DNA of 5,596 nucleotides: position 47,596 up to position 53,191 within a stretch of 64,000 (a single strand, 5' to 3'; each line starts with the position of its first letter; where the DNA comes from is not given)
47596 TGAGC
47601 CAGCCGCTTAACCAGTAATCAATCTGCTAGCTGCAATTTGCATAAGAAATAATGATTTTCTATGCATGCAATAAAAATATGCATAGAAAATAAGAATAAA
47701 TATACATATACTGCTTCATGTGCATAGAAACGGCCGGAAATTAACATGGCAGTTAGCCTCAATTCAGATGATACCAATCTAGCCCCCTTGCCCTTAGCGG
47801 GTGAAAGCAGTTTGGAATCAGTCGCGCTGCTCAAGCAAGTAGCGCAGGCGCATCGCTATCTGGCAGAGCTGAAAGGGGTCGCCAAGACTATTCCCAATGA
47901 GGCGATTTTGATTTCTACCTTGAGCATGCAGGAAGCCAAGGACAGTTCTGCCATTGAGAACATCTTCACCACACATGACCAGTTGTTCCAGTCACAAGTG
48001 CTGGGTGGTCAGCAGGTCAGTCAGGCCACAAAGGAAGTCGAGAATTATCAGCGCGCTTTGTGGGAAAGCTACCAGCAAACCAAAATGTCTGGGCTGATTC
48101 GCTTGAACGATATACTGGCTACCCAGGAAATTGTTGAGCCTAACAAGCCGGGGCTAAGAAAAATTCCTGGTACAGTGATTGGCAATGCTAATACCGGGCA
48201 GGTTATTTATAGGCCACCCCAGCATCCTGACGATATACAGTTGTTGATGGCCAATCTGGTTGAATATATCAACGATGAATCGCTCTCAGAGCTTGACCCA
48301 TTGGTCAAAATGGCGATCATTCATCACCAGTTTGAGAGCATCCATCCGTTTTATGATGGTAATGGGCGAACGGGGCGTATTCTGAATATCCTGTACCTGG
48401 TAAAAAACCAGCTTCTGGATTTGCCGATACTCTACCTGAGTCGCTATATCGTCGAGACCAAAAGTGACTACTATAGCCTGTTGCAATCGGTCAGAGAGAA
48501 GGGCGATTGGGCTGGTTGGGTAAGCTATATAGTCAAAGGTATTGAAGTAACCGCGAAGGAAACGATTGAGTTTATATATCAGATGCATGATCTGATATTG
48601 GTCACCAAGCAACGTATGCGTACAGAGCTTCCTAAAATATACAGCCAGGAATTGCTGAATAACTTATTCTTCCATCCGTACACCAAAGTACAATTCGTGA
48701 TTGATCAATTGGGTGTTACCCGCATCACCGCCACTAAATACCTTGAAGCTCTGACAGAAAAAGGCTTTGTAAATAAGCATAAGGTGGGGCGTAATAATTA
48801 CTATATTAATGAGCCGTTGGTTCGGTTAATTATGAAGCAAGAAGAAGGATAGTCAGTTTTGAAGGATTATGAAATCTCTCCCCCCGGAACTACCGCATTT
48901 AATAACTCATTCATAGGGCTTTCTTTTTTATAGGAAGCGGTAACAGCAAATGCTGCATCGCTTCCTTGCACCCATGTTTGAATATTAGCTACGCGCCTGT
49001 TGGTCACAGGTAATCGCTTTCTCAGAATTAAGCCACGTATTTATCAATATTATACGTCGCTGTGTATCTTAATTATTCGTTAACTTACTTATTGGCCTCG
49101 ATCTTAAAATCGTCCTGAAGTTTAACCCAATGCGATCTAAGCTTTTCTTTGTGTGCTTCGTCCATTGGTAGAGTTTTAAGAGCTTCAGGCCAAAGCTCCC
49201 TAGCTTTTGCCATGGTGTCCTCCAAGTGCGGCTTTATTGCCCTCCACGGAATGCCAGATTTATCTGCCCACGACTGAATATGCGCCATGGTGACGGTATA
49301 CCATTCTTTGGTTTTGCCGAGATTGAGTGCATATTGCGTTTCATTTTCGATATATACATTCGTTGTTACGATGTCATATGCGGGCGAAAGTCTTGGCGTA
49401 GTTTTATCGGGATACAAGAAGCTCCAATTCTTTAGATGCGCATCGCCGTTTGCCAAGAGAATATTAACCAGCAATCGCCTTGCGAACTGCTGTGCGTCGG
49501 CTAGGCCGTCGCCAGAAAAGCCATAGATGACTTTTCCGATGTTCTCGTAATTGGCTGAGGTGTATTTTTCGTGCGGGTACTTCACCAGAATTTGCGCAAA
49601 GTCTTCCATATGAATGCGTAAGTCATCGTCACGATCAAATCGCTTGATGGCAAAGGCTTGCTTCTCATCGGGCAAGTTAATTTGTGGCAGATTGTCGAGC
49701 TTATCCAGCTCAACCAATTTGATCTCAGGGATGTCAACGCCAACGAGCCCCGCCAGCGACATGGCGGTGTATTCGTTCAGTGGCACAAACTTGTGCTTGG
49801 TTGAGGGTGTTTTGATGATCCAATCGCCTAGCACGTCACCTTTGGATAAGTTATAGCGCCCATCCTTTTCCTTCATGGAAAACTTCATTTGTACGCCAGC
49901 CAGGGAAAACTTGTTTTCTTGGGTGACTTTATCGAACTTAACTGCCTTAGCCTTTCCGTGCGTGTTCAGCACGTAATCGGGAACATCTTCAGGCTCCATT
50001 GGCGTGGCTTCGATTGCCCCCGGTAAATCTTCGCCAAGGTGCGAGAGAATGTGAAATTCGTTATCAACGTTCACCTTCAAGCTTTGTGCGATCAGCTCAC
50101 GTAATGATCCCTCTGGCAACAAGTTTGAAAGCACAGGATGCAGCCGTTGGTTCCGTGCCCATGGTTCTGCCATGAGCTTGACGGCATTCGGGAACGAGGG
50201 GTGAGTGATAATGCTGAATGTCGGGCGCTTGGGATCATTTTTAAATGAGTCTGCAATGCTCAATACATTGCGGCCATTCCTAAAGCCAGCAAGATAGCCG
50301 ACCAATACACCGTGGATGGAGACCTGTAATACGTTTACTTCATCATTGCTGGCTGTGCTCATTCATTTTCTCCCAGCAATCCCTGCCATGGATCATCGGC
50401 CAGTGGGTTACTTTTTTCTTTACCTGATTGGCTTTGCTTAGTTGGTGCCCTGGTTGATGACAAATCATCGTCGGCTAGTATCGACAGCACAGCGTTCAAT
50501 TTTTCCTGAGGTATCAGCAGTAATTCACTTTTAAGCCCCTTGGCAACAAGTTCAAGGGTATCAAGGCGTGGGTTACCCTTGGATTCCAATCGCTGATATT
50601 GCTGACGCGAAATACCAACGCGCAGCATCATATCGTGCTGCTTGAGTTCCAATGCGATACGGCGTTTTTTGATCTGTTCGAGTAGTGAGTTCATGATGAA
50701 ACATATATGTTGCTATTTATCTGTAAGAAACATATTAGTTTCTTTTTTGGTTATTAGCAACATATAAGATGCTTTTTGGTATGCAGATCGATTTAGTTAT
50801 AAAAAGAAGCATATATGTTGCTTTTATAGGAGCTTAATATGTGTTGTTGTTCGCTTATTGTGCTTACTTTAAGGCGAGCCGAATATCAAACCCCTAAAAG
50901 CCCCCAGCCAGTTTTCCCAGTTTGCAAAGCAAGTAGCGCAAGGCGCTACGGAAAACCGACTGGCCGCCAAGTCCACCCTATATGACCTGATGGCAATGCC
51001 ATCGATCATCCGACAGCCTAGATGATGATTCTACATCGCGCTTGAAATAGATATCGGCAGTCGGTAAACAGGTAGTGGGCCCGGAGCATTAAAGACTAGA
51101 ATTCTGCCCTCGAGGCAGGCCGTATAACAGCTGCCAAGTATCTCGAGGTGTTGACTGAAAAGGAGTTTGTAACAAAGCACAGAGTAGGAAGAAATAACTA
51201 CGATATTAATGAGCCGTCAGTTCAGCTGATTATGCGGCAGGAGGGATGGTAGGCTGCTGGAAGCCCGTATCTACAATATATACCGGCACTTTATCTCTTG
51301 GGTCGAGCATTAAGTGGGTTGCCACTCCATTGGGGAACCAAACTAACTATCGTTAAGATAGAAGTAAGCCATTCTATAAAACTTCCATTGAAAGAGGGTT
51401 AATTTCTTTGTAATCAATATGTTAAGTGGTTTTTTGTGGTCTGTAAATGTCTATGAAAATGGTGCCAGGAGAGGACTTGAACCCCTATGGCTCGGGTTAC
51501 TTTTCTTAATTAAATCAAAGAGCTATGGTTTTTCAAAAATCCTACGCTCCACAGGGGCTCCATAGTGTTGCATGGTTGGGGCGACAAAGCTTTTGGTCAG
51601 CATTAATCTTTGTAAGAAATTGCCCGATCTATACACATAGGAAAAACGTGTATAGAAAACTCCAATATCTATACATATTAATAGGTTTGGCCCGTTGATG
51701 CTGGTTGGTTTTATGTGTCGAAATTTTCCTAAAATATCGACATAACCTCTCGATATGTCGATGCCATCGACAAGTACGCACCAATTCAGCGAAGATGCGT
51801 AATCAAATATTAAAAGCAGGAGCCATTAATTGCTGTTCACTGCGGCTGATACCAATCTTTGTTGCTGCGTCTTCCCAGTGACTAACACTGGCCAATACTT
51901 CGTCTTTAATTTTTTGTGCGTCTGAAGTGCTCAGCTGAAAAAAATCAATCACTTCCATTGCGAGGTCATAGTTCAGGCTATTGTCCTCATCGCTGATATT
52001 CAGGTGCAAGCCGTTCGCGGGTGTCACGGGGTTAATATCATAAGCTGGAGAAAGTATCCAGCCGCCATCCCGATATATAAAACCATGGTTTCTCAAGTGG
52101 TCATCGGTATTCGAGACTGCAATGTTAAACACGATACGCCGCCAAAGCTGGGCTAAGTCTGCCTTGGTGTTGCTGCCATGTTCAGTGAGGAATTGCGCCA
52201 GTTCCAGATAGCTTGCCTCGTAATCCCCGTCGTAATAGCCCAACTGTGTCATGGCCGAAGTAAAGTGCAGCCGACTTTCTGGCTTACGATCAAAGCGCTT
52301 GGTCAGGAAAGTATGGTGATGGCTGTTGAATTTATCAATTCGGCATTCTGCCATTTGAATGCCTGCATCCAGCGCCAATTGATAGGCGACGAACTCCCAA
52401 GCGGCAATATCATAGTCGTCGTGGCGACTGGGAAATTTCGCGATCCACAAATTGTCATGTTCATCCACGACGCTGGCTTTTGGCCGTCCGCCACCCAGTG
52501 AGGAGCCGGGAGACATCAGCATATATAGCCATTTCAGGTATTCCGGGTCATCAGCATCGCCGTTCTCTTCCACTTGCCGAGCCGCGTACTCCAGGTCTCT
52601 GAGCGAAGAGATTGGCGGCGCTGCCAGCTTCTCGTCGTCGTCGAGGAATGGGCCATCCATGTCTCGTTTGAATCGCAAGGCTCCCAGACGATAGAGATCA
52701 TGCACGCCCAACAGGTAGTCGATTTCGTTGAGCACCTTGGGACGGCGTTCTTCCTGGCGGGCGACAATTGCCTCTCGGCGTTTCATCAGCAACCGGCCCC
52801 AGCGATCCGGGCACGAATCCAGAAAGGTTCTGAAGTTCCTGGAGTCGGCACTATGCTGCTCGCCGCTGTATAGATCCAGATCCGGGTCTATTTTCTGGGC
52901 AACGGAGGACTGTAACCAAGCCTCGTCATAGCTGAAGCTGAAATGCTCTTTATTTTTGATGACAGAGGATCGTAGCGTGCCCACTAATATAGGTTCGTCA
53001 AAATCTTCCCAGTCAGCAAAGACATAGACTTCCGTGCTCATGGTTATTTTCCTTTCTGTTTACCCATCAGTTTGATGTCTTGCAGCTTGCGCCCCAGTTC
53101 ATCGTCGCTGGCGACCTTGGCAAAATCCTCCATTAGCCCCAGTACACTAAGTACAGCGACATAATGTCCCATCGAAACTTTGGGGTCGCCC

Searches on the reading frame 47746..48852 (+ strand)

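Call 3: search_protein_families(library=pfam, proteins=[window:47746-48852:+], max_evalue=1)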
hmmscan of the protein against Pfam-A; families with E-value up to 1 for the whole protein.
window:47746-48852:+ (368 aa): 15 families
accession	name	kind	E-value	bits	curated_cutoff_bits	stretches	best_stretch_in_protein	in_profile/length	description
PF13784.11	Fic_N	-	4.9e-26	91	26.7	1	29-109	1-81/82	Fic/DOC family N-terminal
PF21248.3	SoFic-like_C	-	2.9e-24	85.5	27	1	286-358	4-76/76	Protein adenylyltransferase SoFic-like, C-terminal domain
PF02661.23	Fic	-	5.2e-19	69.3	24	1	131-218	20-93/93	Fic/DOC family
PF24033.1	DUF7342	-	0.00032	21.1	31.6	1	315-359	20-64/150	Family of unknown function (DUF7342)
PF22665.2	DUF6293_C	-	0.0049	17.7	27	1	321-352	57-87/101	DUF6293 C-terminal winged helix domain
PF01978.25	TrmB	-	0.015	15.6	25.6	1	315-353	25-63/68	Sugar-specific transcriptional regulator TrmB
PF21106.3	YtxK_like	-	0.029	15.2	24.3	1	58-111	11-66/81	YtxK N-terminal helical domain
PF03965.22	Penicillinase_R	-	0.046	14.5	22.6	1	319-353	24-62/115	Penicillinase repressor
PF03962.21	Mnd1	-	0.066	13.9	23.5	1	323-353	26-56/60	Mnd1 HTH domain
PF24034.1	DUF7343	-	0.078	13.3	27.6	1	318-351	24-57/62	Domain of unknown function (DUF7343)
PF09339.16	HTH_IclR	-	0.094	12.9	22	0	319-344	25-50/52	IclR helix-turn-helix domain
PF16467.10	DUF5048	-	0.13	12.9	32.3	1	84-122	15-53/103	Domain of unknown function (DUF5048)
PF19026.7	UBA_HYPK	-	0.14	12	27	0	315-333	8-26/41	HYPK UBA domain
PF22168.2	DIP2311-like_C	-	0.19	12.5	27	1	322-353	29-60/63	Transcriptional regulator DIP2311-like, C-terminal domain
PF25213.1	HVO_A0261_N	-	0.22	11.9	35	1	319-345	31-57/86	HVO_A0261 N-terminal domain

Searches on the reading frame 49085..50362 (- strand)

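Call 33: search_protein_families(library=pfam, proteins=[window:49085-50362:-], max_evalue=0.00001)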
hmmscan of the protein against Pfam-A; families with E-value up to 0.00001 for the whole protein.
window:49085-50362:- (425 aa): 2 families
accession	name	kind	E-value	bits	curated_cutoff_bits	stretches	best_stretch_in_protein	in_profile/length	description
PF07804.18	HipA_C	-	1.3e-49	169.2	30.5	1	152-391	1-213/213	HipA-like C-terminal domain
PF13657.11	Couple_hipA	-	1.5e-15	57.9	22.5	1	12-119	1-98/99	HipA N-terminal domain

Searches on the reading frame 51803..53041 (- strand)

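Call 33: search_protein_families(library=pfam, proteins=[window:51803-53041:-], max_evalue=0.00001)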
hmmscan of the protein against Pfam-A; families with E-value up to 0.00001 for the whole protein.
window:51803-53041:- (412 aa): 1 family
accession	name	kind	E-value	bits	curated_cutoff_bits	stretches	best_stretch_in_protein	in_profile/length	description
PF07804.18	HipA_C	-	1.8e-51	175.3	30.5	1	180-387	1-210/213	HipA-like C-terminal domain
